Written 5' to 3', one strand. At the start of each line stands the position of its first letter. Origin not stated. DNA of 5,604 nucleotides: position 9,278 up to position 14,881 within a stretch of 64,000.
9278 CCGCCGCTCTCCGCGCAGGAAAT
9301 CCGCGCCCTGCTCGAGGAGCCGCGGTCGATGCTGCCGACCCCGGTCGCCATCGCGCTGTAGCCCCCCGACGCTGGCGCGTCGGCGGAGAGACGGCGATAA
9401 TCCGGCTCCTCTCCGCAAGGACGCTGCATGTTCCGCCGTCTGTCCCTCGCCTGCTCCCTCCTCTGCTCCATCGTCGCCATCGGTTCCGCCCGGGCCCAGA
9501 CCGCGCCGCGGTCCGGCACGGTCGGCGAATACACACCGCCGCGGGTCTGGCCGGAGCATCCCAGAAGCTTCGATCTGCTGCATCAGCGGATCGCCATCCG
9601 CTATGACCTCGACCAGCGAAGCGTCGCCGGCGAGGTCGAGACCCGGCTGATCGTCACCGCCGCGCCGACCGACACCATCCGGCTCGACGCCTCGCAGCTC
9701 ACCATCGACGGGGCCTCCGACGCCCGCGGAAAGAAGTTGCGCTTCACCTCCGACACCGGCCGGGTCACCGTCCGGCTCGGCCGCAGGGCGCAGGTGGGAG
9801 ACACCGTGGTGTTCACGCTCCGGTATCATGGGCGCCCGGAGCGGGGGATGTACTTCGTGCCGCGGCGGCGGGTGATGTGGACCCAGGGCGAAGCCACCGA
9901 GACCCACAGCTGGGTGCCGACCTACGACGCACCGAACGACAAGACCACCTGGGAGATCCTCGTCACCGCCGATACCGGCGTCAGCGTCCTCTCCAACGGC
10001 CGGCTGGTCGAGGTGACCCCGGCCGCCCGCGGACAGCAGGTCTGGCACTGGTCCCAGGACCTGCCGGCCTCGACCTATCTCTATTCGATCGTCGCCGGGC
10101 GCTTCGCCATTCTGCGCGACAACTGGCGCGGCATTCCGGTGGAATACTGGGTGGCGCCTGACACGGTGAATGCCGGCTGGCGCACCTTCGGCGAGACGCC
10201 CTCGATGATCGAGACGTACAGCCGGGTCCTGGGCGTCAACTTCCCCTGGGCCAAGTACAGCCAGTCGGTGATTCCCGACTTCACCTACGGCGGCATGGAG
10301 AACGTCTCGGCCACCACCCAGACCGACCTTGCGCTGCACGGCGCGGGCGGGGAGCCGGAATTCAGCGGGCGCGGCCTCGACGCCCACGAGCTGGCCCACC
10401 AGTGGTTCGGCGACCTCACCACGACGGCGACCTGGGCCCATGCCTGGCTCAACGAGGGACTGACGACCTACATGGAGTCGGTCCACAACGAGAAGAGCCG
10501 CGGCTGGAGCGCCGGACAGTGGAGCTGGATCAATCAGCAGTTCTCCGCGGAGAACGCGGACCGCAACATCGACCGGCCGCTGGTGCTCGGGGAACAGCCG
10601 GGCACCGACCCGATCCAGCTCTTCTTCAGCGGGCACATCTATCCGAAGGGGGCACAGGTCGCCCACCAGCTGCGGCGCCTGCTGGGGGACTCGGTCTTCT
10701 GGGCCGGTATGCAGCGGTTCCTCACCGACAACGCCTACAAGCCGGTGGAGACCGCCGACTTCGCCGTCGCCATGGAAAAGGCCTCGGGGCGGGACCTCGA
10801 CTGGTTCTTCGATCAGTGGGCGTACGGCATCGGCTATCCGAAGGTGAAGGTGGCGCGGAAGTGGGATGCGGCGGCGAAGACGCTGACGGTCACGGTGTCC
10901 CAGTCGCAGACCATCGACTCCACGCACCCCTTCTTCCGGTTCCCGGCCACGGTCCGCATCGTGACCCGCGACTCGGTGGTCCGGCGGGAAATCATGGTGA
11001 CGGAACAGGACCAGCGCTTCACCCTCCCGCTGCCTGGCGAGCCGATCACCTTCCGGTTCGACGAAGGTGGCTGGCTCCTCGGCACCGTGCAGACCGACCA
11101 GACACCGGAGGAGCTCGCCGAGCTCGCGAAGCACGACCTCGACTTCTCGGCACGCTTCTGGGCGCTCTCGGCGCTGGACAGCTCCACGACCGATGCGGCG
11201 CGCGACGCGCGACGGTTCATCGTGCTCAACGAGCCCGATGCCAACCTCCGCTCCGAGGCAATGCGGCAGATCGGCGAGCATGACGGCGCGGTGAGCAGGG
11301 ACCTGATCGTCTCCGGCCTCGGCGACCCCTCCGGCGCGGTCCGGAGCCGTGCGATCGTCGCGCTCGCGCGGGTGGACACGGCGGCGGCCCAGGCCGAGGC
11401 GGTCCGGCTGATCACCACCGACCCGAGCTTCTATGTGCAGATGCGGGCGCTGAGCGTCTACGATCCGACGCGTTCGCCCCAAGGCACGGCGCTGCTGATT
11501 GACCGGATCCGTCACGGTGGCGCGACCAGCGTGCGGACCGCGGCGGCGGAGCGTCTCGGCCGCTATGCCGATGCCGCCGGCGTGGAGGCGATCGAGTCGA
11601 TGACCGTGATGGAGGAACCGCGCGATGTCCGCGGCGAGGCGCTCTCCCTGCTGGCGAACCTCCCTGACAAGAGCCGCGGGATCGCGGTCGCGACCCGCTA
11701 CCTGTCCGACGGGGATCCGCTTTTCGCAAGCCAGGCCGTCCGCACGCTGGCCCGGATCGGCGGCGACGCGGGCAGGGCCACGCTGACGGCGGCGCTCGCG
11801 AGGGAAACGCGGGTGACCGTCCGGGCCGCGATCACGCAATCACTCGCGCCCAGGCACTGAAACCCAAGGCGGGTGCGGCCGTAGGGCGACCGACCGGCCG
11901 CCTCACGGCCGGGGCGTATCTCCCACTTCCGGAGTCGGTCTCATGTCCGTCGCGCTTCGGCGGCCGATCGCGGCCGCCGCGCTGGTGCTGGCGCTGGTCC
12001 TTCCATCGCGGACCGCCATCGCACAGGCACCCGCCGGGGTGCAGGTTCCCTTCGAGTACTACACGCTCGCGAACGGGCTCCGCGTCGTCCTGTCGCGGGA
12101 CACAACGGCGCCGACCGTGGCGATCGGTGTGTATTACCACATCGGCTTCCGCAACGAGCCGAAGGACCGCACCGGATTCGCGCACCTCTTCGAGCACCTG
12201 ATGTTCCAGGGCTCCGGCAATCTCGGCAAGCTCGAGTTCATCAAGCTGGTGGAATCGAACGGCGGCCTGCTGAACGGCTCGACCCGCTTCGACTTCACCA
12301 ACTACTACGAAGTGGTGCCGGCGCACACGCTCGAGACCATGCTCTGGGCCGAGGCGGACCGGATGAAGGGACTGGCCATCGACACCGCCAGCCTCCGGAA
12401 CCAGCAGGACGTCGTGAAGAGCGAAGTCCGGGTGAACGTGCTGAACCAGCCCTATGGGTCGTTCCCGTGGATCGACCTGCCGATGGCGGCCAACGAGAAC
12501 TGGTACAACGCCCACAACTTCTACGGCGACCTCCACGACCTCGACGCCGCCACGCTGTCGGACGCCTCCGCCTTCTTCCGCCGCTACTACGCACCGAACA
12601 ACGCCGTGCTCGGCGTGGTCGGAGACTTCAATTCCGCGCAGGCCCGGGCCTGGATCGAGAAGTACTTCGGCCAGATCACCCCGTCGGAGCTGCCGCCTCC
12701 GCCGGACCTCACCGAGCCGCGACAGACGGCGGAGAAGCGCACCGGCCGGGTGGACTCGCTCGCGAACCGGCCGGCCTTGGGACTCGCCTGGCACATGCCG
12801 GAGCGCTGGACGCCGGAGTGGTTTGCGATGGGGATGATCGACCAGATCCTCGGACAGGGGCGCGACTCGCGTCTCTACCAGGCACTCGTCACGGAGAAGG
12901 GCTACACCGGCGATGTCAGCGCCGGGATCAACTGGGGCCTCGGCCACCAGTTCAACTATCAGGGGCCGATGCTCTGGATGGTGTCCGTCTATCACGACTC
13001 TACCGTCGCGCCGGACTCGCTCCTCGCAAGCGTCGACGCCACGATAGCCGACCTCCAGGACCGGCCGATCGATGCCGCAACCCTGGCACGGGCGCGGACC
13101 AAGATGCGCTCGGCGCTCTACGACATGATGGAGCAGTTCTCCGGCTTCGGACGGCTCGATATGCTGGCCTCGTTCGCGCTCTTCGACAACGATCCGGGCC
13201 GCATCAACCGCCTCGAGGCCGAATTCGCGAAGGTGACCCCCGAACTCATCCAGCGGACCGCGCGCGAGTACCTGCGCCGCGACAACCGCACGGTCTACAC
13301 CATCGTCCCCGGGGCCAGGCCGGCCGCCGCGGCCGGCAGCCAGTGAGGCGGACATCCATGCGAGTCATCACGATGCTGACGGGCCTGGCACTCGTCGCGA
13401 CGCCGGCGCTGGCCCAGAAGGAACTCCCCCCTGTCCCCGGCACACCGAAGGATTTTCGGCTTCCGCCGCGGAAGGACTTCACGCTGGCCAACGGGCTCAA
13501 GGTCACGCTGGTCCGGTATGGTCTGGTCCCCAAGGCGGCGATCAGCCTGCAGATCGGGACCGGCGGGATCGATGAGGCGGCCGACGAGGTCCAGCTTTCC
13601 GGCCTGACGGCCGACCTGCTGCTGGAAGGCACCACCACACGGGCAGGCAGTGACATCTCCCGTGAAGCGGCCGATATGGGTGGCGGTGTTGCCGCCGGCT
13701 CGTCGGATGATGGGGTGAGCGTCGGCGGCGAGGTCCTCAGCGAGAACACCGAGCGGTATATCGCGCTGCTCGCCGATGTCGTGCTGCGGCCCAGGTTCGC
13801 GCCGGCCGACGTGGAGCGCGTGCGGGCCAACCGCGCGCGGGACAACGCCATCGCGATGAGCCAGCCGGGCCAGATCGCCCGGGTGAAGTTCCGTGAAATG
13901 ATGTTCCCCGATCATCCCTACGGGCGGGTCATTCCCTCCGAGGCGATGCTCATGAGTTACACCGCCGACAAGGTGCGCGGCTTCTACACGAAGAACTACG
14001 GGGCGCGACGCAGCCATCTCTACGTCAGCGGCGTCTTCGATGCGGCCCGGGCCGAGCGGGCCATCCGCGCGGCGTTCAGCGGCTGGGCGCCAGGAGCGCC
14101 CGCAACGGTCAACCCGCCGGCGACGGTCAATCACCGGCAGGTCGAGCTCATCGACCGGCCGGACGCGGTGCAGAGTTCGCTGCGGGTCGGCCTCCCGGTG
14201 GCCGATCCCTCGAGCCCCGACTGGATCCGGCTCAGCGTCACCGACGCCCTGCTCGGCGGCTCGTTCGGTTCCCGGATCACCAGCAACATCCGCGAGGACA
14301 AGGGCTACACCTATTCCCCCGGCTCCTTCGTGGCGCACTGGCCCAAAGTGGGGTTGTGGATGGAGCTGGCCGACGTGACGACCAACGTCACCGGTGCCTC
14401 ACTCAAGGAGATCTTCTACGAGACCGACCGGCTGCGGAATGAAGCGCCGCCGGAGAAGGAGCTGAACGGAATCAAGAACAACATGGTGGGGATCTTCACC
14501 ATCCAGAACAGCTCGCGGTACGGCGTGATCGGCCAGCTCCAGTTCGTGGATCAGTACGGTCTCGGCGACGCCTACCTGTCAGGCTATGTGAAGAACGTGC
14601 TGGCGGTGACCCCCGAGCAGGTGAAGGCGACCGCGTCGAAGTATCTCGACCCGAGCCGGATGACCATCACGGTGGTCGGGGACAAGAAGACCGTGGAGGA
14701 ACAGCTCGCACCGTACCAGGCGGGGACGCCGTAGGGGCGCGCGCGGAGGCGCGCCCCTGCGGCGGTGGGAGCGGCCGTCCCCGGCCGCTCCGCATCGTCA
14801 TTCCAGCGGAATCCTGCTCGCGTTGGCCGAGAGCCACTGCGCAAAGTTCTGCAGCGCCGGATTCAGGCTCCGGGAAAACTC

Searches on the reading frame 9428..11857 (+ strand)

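Call 27: search_protein_families(library=pfam, proteins=[window:9428-11857:+], max_evalue=0.001)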
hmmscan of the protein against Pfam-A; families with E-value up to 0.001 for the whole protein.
window:9428-11857:+ (810 aa): 4 families
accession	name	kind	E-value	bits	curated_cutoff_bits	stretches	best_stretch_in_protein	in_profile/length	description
PF01433.26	Peptidase_M1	-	2.8e-42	145.2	27.7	1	255-464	4-218/218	Peptidase family M1 domain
PF13646.12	HEAT_2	-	6.2e-20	71.7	27.7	3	600-676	8-85/88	HEAT repeats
PF17900.6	Peptidase_M1_N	-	4.6e-18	66.4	25.8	1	52-218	4-186/186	Peptidase M1 N-terminal domain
PF11940.14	DUF3458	-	0.00096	19.9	28.6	0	469-532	1-70/95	Domain of unknown function (DUF3458) Ig-like fold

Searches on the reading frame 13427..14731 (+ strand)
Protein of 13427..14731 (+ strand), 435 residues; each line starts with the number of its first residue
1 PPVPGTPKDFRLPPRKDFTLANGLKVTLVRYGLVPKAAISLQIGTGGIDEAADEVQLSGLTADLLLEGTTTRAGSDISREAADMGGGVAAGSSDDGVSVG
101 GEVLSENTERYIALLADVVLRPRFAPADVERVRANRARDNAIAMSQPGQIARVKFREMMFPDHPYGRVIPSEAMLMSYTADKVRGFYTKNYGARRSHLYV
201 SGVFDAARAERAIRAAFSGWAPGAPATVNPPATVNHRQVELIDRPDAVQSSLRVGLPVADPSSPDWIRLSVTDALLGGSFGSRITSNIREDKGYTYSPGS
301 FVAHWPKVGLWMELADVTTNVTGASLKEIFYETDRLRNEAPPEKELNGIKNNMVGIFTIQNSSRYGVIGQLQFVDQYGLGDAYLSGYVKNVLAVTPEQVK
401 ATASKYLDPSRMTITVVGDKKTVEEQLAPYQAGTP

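Call 27: search_protein_families(library=pfam, proteins=[window:13427-14731:+], max_evalue=0.001)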
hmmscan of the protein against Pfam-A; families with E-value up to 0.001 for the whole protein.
window:13427-14731:+ (435 aa): 2 families
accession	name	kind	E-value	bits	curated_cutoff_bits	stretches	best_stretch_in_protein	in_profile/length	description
PF05193.26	Peptidase_M16_C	-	1e-29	104.1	23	1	178-353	2-181/181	Peptidase M16 inactive domain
PF00675.25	Peptidase_M16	-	6.4e-11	42.8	22.3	1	35-150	11-126/149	Insulinase (Peptidase family M16)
